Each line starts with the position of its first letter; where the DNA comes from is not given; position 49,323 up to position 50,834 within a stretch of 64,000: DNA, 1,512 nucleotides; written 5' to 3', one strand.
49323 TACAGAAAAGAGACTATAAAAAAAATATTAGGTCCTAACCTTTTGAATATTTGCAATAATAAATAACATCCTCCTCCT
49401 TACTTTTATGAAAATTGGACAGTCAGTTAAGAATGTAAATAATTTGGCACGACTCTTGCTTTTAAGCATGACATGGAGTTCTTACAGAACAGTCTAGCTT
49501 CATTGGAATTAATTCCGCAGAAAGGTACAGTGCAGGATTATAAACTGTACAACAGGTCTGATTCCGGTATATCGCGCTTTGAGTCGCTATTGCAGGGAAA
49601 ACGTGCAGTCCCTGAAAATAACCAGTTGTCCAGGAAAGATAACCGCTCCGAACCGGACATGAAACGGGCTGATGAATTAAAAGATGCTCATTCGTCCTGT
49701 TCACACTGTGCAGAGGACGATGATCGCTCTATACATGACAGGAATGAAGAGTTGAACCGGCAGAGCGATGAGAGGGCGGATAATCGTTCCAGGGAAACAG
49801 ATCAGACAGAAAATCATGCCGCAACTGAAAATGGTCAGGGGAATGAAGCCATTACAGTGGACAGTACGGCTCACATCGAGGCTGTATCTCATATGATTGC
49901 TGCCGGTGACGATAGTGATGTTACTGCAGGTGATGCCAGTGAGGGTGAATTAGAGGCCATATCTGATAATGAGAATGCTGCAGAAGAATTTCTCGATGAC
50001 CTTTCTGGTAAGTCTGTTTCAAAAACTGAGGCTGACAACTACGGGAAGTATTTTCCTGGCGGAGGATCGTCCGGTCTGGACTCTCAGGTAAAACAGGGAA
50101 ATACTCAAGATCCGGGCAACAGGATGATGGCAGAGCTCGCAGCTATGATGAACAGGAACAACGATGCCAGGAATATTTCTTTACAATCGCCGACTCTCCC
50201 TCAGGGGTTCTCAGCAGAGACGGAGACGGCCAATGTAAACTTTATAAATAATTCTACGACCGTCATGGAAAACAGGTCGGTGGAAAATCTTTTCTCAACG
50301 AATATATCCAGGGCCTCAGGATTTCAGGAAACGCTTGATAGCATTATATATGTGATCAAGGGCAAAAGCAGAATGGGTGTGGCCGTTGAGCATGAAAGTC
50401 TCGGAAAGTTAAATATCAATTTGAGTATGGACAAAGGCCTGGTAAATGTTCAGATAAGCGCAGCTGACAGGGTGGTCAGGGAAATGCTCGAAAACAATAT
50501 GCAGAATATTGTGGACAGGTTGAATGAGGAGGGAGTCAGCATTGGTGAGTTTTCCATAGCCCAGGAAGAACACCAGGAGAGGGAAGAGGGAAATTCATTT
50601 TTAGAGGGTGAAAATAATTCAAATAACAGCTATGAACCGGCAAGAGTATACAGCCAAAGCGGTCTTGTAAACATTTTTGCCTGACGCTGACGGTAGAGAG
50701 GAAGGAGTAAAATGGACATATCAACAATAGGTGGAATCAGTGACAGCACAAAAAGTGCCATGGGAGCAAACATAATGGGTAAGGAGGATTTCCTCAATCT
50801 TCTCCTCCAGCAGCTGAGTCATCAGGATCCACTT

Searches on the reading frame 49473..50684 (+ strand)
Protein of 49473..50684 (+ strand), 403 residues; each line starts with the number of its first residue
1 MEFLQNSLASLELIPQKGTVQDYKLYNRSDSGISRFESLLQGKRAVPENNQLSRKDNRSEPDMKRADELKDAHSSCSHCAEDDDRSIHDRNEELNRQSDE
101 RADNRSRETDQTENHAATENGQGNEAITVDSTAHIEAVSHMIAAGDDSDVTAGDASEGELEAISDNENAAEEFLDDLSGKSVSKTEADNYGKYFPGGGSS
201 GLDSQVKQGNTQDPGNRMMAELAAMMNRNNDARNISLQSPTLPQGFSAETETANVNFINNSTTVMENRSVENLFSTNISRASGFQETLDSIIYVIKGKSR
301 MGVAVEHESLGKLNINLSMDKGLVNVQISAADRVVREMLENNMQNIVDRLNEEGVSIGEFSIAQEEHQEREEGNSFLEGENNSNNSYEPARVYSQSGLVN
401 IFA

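Call 35: find_encoding_contigs(protein=window:49473-50684:+, flank=10000, max_places=1)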
Protein window:49473-50684:+ (403 aa): 1 contig read that carries it; 1 place shown.
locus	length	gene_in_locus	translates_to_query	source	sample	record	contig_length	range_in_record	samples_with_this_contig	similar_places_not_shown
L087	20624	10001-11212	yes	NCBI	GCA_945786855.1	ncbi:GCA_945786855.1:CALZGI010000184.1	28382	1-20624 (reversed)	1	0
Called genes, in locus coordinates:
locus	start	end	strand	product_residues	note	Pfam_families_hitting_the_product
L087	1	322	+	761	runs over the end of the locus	PF12895:ANAPC3 (faint), PF20308:TPR-S (faint), PF13424:TPR_12 (faint), PF13432:TPR_16 (faint), PF14559:TPR_19 (faint), PF00515:TPR_1 (faint), PF07719:TPR_2 (faint), PF13174:TPR_6 (faint), +3 more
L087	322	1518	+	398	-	PF13188:PAS_8 (faint), PF00989:PAS, PF00512:HisKA, PF02518:HATPase_c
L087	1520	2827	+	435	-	PF00072:Response_reg, PF00158:Sigma54_activat, PF01078:Mg_chelatase (faint), PF14532:Sigma54_activ_2, PF00004:AAA (faint), PF07728:AAA_5, PF25601:AAA_lid_14, PF02954:HTH_8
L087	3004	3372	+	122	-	PF00460:Flg_bb_rod (weak)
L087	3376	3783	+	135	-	PF00460:Flg_bb_rod (faint), PF06429:Flg_bbr_C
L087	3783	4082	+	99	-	PF02049:FliE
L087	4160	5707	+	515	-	PF01514:YscJ_FliF, PF08345:YscJ_FliF_C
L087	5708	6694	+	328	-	PF03448:MgtE_N (faint), PF14842:FliG_N, PF14841:FliG_M, PF14842:FliG_N (weak), PF01706:FliG_C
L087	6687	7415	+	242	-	PF02108:FliH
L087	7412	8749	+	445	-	PF00006:ATP-synt_ab, PF18269:T3SS_ATPase_C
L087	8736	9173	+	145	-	PF02050:FliJ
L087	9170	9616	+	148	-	-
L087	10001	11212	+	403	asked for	PF02120:Flg_hook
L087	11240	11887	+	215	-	PF03963:FlgD, PF13861:FLgD_tudor (weak), PF13860:FlgD_ig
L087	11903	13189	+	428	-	PF00460:Flg_bb_rod, PF22692:LlgE_F_G_D1, PF07559:FlgE_D2, PF06429:Flg_bbr_C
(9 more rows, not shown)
